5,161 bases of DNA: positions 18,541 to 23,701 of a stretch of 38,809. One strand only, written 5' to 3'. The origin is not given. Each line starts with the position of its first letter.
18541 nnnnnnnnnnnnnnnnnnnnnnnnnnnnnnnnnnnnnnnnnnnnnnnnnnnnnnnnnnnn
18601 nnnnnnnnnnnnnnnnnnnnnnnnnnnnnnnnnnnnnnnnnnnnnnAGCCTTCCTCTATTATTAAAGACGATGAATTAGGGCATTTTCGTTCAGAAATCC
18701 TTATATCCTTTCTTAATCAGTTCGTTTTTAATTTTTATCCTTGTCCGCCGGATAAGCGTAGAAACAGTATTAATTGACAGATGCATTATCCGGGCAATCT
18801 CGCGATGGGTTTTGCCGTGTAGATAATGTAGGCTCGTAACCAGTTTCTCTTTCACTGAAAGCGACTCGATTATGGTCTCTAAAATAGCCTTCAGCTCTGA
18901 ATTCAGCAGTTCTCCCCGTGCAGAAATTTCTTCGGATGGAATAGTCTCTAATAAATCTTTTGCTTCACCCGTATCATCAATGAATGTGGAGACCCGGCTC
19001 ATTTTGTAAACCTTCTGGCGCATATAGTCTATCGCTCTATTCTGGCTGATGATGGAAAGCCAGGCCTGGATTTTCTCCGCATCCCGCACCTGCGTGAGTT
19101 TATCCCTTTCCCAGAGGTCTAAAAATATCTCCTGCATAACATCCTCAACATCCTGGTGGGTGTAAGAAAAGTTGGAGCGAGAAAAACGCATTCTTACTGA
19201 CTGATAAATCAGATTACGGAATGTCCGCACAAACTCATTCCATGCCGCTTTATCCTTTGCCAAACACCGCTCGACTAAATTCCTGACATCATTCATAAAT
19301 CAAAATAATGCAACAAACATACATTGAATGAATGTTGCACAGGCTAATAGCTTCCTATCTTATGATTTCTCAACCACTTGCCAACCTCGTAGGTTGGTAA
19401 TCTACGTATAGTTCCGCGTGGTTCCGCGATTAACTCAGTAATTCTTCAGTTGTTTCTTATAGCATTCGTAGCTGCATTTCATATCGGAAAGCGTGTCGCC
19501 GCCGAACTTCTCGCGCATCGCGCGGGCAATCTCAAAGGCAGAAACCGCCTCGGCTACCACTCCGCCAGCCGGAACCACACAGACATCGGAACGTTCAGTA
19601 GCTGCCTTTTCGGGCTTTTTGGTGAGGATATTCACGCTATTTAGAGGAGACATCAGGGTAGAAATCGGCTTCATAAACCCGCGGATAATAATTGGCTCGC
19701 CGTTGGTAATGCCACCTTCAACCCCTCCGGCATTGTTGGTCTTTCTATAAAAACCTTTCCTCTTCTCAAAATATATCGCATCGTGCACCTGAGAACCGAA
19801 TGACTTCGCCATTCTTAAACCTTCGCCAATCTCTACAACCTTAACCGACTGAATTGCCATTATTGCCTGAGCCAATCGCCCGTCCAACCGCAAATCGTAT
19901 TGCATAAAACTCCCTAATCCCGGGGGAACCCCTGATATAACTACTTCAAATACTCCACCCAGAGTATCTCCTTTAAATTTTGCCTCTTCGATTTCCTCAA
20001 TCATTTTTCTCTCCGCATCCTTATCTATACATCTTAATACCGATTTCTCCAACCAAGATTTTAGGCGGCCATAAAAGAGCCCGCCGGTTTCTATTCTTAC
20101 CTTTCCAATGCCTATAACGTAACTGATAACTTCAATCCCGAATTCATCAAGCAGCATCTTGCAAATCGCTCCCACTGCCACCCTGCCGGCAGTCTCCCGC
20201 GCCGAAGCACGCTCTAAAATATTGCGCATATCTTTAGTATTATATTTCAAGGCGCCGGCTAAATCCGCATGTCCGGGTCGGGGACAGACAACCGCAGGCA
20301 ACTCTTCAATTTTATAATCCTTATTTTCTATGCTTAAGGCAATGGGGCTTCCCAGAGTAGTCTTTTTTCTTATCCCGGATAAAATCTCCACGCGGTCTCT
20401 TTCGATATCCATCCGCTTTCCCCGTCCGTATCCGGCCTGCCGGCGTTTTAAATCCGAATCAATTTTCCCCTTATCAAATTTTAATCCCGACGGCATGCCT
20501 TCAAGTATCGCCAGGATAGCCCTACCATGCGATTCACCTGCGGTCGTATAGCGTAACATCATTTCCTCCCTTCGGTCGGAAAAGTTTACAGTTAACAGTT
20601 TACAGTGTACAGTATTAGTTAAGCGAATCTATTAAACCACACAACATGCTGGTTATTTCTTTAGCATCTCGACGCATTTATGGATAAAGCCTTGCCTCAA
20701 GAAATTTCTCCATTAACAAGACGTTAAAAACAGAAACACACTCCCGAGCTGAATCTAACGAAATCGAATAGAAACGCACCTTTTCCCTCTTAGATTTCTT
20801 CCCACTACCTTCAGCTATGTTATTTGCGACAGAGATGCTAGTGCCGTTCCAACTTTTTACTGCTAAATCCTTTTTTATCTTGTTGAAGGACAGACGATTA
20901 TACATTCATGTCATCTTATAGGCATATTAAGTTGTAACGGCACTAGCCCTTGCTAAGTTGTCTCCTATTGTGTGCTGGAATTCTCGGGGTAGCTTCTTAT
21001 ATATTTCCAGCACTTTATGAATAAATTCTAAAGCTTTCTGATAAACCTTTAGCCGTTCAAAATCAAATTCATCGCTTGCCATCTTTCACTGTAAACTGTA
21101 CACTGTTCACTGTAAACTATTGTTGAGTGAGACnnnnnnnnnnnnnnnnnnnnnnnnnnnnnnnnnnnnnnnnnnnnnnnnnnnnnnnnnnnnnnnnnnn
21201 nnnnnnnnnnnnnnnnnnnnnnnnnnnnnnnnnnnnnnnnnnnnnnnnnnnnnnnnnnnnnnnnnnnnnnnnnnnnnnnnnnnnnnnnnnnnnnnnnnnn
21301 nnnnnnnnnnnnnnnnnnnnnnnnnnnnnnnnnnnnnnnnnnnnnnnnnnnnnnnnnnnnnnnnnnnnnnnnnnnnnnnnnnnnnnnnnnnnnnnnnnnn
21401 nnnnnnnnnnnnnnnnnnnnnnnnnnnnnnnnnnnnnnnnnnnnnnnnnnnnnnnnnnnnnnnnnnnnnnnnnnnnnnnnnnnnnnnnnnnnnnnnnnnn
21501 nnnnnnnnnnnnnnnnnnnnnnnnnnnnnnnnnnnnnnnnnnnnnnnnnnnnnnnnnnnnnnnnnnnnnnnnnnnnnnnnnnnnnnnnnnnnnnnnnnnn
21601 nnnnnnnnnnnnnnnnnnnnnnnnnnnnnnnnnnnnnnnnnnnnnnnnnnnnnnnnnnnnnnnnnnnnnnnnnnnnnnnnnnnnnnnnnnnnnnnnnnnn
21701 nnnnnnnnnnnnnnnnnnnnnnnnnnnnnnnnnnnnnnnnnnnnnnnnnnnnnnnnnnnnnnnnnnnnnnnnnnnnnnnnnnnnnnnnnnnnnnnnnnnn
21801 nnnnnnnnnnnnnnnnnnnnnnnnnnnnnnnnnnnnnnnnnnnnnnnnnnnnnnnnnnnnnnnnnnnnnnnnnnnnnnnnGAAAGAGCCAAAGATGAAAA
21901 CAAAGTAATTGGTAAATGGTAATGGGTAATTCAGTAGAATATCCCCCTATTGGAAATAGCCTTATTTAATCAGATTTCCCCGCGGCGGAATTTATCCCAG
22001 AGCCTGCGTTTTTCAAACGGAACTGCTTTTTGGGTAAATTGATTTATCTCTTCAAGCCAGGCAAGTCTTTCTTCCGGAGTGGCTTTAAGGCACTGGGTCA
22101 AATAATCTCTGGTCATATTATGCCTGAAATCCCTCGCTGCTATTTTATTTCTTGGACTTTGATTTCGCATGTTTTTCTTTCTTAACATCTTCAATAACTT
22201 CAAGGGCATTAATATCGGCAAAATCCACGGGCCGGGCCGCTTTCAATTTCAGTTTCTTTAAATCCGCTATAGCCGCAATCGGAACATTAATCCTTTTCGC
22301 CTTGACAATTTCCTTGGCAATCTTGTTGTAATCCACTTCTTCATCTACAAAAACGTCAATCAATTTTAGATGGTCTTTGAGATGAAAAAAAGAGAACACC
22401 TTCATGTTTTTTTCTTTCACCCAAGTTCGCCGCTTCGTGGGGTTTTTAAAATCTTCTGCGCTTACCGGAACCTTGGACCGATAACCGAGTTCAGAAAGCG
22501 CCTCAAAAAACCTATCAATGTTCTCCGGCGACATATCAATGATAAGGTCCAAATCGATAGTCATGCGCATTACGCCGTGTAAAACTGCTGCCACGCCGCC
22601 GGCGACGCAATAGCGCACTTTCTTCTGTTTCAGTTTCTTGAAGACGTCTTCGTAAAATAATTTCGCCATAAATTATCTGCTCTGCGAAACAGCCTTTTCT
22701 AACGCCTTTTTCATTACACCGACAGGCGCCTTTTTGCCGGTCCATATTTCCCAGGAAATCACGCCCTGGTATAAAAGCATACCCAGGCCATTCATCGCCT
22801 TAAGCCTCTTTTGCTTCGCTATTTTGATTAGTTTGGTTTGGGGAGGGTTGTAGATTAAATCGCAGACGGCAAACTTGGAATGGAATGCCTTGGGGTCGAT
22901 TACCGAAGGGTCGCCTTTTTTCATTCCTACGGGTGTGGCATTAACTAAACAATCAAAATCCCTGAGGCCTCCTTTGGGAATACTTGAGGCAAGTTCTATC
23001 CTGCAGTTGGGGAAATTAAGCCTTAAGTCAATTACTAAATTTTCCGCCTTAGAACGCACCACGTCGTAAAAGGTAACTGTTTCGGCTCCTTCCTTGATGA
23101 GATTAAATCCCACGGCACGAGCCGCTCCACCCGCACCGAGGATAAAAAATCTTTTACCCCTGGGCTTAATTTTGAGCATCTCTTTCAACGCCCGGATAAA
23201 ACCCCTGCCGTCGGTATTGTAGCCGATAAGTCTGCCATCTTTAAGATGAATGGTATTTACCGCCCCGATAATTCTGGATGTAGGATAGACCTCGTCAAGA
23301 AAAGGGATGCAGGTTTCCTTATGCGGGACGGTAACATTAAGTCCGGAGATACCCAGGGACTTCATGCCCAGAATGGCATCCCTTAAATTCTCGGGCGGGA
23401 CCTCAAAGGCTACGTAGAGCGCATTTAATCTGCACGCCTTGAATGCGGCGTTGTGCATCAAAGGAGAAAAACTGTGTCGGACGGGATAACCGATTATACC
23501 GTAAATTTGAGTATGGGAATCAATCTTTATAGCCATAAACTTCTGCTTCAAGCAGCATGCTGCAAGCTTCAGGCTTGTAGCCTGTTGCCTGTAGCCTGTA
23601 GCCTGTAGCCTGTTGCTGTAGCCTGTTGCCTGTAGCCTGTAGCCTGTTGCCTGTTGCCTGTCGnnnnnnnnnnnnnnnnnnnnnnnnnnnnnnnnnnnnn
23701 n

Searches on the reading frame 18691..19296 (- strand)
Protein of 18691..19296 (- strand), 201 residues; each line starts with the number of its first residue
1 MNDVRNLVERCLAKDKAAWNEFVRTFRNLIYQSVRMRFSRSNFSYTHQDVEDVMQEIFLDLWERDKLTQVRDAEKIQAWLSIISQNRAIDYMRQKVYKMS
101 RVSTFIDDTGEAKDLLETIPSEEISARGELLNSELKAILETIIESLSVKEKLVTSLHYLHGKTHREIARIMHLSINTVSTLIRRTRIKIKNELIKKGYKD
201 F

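Call 7: search_protein_families(library=pfam, proteins=[window:18691-19296:-])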
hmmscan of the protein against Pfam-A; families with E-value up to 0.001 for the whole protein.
window:18691-19296:- (201 aa): 5 families
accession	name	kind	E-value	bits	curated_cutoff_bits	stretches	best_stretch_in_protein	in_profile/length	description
PF08281.18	Sigma70_r4_2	-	2.2e-11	43.7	25.7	1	138-188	3-53/54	Sigma-70, region 4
PF04545.22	Sigma70_r4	-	6.3e-08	32.5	24.1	1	143-190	2-49/50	Sigma-70, region 4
PF04542.20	Sigma70_r2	-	1.6e-07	31.4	24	1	46-95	19-68/71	Sigma-70 region 2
PF00196.25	GerE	-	0.00027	20.9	23.5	1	145-190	2-46/57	Bacterial regulatory proteins, luxR family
PF13384.12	HTH_23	-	0.00078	19.6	24.6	0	146-184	2-40/50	Homeodomain-like domain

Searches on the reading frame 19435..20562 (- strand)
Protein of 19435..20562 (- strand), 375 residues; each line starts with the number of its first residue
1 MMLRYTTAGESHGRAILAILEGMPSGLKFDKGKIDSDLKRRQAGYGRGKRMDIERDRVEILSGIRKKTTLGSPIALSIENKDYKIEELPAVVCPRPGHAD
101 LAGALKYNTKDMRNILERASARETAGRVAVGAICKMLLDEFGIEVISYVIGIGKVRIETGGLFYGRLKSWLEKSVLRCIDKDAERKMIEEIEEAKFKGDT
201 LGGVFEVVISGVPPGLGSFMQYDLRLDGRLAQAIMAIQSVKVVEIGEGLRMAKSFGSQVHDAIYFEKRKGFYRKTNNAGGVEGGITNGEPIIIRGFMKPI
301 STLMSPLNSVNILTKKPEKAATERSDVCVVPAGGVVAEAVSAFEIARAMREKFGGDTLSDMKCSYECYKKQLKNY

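Call 7: search_protein_families(library=pfam, proteins=[window:19435-20562:-])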
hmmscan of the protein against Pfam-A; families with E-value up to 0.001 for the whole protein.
window:19435-20562:- (375 aa): 1 family
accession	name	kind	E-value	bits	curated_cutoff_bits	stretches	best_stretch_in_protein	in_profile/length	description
PF01264.26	Chorismate_synt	-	9e-116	386.6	27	1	3-349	1-326/327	Chorismate synthase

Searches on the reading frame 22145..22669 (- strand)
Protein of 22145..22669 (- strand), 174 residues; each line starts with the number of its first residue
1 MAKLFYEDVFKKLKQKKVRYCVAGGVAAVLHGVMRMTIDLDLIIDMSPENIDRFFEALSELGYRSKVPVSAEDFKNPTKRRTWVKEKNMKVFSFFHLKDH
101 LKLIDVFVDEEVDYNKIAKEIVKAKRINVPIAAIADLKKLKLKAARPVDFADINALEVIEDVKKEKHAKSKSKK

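Call 7: search_protein_families(library=pfam, proteins=[window:22145-22669:-])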
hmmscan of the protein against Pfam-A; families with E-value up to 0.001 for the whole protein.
window:22145-22669:- (174 aa): 1 family
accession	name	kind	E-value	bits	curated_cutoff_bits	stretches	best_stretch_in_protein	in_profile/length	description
PF19502.5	DUF6036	-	2.9e-05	24.4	23.6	1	14-163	16-125/164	Nucleotidyltransferase of unknown function (DUF6036)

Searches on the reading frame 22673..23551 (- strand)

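Call 7: search_protein_families(library=pfam, proteins=[window:22673-23551:-])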
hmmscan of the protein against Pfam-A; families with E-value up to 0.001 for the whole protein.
window:22673-23551:- (292 aa): 2 families
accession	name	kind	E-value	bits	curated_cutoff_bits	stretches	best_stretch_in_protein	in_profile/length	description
PF08501.16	Shikimate_dh_N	-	8.9e-31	106.4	27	1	19-101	1-83/83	Shikimate dehydrogenase substrate binding domain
PF18317.6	SDH_C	-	7.1e-15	54.9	25.8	1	255-285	1-31/31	Shikimate 5'-dehydrogenase C-terminal domain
